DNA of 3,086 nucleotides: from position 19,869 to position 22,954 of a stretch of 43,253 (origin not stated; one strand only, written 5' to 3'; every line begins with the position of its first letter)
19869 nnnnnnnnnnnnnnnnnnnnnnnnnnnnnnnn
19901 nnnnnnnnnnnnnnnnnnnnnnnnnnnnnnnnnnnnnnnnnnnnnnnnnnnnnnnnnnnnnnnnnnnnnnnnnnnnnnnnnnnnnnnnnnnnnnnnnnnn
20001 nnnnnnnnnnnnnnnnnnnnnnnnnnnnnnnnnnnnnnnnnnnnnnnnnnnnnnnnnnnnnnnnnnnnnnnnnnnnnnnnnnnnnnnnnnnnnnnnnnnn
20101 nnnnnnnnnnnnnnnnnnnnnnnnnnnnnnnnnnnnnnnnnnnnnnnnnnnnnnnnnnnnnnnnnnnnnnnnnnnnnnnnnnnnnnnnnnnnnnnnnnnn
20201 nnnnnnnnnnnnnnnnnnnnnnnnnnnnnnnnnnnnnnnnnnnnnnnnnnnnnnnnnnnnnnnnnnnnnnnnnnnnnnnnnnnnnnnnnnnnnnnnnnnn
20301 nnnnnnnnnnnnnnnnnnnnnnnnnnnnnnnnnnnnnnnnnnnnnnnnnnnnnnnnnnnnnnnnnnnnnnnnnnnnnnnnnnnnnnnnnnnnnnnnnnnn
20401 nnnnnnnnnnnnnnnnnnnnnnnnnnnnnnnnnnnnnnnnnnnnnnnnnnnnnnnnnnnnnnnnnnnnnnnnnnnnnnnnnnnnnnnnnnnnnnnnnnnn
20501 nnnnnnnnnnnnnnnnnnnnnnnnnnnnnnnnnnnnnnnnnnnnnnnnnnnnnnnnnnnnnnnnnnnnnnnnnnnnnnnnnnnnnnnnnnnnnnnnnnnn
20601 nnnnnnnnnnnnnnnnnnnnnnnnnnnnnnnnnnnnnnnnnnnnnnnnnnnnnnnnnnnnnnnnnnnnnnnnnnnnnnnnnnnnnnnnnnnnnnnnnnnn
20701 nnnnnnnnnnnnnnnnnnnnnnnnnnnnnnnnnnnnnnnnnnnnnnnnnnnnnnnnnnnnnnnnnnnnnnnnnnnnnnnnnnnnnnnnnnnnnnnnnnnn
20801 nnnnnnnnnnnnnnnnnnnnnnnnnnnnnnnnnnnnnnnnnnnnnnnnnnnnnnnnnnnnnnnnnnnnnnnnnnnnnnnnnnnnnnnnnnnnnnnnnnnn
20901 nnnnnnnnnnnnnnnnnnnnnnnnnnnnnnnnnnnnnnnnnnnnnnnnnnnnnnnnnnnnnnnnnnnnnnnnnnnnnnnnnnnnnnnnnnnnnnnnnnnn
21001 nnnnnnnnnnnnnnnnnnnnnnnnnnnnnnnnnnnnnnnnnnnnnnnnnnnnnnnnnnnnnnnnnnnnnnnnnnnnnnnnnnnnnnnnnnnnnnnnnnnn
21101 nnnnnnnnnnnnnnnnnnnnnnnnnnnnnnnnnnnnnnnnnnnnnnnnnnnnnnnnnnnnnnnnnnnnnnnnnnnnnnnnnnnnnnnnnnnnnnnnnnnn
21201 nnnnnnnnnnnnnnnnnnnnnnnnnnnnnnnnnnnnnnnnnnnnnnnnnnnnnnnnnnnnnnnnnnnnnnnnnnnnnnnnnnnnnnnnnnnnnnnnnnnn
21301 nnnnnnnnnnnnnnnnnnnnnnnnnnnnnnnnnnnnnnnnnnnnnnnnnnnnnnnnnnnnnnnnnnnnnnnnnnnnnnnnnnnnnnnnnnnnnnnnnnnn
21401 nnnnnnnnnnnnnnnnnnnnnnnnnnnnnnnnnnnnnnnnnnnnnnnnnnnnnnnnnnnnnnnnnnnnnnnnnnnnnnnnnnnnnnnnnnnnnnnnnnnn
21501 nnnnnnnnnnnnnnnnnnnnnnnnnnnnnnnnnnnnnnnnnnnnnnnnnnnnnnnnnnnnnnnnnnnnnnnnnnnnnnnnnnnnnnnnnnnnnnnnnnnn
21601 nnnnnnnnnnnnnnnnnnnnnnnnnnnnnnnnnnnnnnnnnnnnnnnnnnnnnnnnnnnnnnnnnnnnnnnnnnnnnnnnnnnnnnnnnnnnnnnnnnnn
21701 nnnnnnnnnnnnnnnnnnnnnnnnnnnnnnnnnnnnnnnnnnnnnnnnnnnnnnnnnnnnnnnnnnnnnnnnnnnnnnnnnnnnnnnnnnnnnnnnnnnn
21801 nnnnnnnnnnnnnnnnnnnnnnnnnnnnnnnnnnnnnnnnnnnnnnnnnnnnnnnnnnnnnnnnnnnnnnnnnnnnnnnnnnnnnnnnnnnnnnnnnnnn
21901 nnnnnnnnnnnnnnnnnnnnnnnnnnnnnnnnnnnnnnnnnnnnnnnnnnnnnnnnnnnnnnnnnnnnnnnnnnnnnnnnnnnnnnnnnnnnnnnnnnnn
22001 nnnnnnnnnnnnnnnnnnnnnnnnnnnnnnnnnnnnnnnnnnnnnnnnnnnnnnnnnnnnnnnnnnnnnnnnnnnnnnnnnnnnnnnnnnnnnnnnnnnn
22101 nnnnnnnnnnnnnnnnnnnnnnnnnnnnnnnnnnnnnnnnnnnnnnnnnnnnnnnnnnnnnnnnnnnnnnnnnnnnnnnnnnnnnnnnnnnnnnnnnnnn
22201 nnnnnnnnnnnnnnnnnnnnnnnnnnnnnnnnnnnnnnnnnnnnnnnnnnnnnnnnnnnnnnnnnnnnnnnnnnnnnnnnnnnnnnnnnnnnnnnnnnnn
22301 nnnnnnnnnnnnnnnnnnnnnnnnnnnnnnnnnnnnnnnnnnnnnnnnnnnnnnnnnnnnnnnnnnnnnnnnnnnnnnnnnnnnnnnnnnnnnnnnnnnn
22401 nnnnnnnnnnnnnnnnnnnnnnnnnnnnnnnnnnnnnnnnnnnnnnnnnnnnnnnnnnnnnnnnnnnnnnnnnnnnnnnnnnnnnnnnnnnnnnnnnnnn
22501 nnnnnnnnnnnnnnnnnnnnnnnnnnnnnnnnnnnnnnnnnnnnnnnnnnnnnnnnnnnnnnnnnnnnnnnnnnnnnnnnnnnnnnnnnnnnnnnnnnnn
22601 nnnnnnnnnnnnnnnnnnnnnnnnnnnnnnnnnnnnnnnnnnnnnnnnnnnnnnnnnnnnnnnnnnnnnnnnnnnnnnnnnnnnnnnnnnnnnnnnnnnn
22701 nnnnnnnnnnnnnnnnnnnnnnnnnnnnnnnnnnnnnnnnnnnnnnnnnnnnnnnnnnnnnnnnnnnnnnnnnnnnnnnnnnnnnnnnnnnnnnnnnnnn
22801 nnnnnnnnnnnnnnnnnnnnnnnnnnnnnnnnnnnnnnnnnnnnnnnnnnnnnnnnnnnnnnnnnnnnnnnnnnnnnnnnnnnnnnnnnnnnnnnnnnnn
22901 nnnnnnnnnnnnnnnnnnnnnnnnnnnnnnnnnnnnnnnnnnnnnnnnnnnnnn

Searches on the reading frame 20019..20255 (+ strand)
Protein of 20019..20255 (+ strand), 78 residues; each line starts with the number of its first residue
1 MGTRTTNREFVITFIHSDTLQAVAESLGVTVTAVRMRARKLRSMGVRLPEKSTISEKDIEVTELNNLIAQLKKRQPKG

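Call 36: search_protein_families(library=phrogs, proteins=[window:20019-20255:+], max_evalue=0.01)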
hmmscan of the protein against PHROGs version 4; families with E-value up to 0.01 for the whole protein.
window:20019-20255:+ (78 aa): 1 family
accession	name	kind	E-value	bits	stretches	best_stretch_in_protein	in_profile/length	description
phrog_323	-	transcription regulation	0.0013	19.4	1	9-59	103-154/319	transcriptional regulator, D5-like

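Call 39: search_protein_families(library=pfam, proteins=[window:20019-20255:+], max_evalue=0.1)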
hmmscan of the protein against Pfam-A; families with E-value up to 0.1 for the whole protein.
window:20019-20255:+ (78 aa): 6 families
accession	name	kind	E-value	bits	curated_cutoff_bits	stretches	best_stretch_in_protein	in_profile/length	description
PF13412.12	HTH_24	-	0.014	15.4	21.9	1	19-46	19-46/48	Winged helix-turn-helix DNA-binding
PF04545.22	Sigma70_r4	-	0.019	14.9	24.1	1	14-40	17-43/50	Sigma-70, region 4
PF13404.12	HTH_AsnC-type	-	0.025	14.9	27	1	20-42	20-42/42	AsnC-type helix-turn-helix domain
PF08279.18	HTH_11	-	0.061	13.7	25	1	19-48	17-46/55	HTH domain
PF21531.3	Rv2175c_wHTH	-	0.091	13.2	27.1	0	19-35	17-33/57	DNA-binding protein Rv2175c, wHTH domain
PF06697.18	DUF1191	-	0.094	12.9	25.8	1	26-50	36-60/183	Protein of unknown function (DUF1191)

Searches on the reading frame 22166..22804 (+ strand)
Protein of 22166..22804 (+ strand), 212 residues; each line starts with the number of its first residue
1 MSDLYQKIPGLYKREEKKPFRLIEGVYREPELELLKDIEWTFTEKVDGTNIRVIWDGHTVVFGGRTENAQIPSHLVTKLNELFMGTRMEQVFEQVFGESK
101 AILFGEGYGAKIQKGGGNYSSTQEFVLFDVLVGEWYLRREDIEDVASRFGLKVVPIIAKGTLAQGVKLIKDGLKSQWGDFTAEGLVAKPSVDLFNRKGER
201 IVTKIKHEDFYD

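Call 36: search_protein_families(library=phrogs, proteins=[window:22166-22804:+], max_evalue=0.01)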
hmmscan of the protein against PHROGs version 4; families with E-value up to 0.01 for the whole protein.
window:22166-22804:+ (212 aa): 2 families
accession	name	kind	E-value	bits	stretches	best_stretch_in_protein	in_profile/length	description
phrog_548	-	DNA, RNA and nucleotide metabolism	4.4e-25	89.6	1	5-210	6-233/341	RNA ligase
phrog_968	-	DNA, RNA and nucleotide metabolism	6.3e-08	33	1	36-211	182-389/398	RNA ligase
